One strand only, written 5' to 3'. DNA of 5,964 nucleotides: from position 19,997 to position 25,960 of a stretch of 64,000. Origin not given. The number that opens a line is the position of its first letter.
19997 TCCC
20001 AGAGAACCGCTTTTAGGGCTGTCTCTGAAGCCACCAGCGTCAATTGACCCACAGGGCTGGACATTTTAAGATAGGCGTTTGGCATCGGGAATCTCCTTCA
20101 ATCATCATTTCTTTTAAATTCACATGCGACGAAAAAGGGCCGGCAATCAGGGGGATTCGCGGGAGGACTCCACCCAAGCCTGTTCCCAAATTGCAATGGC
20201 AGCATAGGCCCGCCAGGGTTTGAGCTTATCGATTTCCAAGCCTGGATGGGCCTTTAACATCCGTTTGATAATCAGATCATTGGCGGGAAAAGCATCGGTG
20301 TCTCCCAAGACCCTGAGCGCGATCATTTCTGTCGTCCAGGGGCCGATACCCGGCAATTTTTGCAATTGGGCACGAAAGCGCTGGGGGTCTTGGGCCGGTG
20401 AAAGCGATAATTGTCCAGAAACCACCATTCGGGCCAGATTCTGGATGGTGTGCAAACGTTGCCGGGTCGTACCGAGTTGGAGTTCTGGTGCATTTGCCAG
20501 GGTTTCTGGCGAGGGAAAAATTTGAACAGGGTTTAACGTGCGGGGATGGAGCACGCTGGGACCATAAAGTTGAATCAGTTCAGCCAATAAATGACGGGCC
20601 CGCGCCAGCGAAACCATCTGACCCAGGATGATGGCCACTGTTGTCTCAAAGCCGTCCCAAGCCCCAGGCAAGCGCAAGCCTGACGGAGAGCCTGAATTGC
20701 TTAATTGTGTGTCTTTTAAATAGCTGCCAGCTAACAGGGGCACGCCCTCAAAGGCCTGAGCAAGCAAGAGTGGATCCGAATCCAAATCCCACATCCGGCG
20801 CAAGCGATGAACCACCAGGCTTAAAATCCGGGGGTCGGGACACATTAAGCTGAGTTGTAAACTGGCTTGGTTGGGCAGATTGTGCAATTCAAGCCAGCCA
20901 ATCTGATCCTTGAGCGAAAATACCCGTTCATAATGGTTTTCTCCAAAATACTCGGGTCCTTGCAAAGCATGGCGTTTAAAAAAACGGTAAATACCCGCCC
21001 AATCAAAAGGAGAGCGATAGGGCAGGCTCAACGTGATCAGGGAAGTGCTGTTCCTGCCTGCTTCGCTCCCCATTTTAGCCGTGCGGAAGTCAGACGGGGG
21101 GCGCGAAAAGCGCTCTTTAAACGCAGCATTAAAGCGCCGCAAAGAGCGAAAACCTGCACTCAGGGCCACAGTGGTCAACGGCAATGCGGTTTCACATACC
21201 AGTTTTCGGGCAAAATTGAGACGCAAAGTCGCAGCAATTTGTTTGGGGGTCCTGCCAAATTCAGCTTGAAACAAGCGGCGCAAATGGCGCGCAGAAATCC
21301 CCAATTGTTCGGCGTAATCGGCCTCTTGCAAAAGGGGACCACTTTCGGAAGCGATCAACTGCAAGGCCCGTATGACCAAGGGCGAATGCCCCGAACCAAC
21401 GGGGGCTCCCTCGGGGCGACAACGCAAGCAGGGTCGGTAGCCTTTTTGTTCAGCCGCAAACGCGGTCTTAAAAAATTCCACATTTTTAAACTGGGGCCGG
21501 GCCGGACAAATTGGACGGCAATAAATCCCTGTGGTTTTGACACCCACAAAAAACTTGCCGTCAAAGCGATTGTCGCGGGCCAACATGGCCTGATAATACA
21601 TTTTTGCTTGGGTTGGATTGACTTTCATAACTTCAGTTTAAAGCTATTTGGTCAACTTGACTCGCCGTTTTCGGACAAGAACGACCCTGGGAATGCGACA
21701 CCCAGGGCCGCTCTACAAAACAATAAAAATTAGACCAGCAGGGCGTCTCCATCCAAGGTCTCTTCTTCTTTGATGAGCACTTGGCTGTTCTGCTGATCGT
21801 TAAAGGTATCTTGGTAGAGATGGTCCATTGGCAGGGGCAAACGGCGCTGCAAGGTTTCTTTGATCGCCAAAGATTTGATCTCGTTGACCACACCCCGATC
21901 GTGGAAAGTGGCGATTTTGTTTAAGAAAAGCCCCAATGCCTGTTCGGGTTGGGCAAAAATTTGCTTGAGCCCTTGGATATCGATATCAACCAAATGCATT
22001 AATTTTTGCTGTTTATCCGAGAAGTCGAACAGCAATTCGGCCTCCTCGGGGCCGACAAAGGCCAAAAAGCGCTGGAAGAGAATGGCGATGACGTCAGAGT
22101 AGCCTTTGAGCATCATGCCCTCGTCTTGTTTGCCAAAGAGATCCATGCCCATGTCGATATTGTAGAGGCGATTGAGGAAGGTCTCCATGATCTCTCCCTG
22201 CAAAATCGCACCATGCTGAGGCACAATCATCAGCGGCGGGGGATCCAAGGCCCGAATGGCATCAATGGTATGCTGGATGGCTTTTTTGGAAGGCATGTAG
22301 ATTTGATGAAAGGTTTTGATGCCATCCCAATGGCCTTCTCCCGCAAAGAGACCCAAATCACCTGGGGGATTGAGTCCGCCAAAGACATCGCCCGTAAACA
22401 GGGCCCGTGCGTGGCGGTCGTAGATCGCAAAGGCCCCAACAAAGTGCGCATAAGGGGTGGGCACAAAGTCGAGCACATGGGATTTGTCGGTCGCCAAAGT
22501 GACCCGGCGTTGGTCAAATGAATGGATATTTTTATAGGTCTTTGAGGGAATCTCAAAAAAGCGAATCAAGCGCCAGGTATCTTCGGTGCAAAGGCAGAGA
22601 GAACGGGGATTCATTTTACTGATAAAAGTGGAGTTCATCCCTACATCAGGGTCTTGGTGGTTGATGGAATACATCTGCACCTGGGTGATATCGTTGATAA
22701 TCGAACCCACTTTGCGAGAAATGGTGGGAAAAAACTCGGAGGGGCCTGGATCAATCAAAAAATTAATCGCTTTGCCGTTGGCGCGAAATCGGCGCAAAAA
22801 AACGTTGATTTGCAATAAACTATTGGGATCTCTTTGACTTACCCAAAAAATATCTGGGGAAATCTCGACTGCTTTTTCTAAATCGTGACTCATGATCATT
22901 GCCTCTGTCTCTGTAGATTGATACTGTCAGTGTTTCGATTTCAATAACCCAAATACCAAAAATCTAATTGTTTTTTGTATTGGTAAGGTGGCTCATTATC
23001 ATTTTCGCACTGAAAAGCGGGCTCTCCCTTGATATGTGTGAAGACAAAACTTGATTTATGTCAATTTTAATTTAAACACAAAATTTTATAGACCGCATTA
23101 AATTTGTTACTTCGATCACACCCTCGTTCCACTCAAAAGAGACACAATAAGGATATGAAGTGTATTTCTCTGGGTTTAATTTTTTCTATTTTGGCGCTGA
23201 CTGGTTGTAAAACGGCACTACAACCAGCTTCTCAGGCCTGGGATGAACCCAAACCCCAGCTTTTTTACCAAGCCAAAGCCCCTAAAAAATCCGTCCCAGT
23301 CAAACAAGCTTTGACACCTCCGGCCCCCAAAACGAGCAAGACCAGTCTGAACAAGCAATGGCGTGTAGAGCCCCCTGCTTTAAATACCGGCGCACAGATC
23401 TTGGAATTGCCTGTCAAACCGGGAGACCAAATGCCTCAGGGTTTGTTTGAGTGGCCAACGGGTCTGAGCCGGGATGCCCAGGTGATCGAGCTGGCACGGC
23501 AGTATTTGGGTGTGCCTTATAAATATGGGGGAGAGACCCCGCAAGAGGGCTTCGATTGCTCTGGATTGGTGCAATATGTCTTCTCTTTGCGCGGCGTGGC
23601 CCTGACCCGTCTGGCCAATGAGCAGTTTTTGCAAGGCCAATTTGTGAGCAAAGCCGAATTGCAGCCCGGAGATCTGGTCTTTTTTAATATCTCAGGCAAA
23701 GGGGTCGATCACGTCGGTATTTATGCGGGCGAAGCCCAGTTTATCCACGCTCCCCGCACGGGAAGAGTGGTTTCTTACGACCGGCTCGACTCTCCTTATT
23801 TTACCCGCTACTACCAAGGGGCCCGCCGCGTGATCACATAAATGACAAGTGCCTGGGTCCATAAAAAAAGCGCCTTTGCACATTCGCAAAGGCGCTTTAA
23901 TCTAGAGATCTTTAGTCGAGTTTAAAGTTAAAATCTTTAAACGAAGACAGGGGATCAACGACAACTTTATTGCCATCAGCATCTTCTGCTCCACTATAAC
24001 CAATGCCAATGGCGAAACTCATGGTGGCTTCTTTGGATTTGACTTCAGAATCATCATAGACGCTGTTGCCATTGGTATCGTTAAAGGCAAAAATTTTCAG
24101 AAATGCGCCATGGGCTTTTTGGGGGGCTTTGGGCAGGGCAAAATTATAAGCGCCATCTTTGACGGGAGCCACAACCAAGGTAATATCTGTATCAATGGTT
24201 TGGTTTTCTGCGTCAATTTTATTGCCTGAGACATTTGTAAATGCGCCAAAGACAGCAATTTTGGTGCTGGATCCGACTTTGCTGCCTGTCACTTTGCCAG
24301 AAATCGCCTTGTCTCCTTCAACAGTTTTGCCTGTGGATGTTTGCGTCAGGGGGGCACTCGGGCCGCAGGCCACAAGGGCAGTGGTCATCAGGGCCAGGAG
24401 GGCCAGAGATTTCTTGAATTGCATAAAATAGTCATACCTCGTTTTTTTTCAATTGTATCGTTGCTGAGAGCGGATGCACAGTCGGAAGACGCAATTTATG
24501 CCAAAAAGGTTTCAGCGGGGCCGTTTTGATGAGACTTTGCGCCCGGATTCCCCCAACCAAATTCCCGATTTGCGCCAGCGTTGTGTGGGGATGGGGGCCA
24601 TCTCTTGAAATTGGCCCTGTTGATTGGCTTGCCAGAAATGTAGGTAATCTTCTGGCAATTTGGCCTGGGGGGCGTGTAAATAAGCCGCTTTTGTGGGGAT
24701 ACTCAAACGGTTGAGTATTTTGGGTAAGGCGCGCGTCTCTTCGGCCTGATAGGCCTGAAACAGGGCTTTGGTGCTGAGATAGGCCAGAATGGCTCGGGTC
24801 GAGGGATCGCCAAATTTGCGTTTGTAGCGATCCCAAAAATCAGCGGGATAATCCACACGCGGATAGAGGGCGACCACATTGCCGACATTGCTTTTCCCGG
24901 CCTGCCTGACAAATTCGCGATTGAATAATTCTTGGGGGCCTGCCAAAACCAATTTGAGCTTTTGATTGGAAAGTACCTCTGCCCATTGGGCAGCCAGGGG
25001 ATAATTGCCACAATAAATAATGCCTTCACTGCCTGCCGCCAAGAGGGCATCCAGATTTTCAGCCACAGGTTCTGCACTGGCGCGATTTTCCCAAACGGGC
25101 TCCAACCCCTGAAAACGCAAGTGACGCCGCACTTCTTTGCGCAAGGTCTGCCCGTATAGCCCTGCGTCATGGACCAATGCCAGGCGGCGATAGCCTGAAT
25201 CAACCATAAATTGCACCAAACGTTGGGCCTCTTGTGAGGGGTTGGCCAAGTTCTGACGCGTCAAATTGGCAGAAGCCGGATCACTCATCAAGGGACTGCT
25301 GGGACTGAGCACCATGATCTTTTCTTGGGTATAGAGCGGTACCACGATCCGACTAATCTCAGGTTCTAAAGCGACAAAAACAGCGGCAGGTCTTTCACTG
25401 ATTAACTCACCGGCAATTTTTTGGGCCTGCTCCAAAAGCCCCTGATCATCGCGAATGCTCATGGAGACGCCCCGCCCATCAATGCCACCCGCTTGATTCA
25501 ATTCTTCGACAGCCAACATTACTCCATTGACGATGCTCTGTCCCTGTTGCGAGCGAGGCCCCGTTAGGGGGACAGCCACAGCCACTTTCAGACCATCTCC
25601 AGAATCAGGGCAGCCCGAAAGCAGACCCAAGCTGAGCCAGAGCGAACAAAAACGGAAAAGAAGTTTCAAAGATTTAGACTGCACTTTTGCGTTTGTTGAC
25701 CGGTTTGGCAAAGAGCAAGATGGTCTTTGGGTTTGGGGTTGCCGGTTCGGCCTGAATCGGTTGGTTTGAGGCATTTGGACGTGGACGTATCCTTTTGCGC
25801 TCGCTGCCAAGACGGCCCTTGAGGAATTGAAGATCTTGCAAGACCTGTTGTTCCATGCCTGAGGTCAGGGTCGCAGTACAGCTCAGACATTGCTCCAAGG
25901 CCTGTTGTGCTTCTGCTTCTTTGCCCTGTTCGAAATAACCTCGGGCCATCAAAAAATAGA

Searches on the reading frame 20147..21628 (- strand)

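Call 77: search_protein_families(library=pfam, proteins=[window:20147-21628:-], max_evalue=0.00001)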
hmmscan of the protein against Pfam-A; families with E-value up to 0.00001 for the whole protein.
window:20147-21628:- (493 aa): 5 families
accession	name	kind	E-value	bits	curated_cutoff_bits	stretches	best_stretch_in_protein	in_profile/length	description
PF02805.21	Ada_Zn_binding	-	3e-30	104.5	23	1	11-73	2-65/65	Metal binding domain of Ada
PF06029.17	AlkA_N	-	8.4e-26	91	26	1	199-325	1-118/118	AlkA N-terminal domain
PF12833.13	HTH_18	-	9.6e-22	77.5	33.6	1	105-183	1-79/80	Helix-turn-helix domain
PF00165.29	HTH_AraC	-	3.7e-12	46.5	26.6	1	106-131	15-40/42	Bacterial regulatory helix-turn-helix proteins, AraC family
PF00730.31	HhH-GPD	-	1.1e-07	32.6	26.2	1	331-463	1-88/108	HhH-GPD superfamily base excision DNA repair protein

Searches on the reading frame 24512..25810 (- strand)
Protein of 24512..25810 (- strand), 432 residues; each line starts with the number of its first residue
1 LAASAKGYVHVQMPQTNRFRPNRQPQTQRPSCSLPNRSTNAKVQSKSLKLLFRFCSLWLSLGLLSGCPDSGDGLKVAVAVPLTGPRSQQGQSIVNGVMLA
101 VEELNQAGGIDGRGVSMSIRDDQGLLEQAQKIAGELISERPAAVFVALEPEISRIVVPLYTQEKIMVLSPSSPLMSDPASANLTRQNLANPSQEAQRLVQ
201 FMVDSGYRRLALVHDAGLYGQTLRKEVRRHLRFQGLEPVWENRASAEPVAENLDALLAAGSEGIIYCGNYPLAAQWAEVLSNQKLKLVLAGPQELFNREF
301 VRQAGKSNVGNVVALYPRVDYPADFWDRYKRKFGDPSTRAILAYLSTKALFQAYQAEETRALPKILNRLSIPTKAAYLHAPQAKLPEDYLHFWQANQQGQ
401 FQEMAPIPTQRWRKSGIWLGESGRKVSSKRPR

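Call 82: search_protein_families(library=pfam, proteins=[window:24512-25810:-], max_evalue=0.00001)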
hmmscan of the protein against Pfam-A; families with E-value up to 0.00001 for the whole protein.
window:24512-25810:- (432 aa): 3 families
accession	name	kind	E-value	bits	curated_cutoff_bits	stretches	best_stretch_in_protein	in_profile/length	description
PF13458.12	Peripla_BP_6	-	4.4e-31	109.2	31.7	1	74-356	2-295/343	Periplasmic binding protein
PF13433.12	Peripla_BP_5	-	3.7e-09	36.6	27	1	75-241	2-167/363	Periplasmic binding protein domain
PF01094.35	ANF_receptor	-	3.8e-07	29.9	25.4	1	97-237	6-149/353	Receptor family ligand binding region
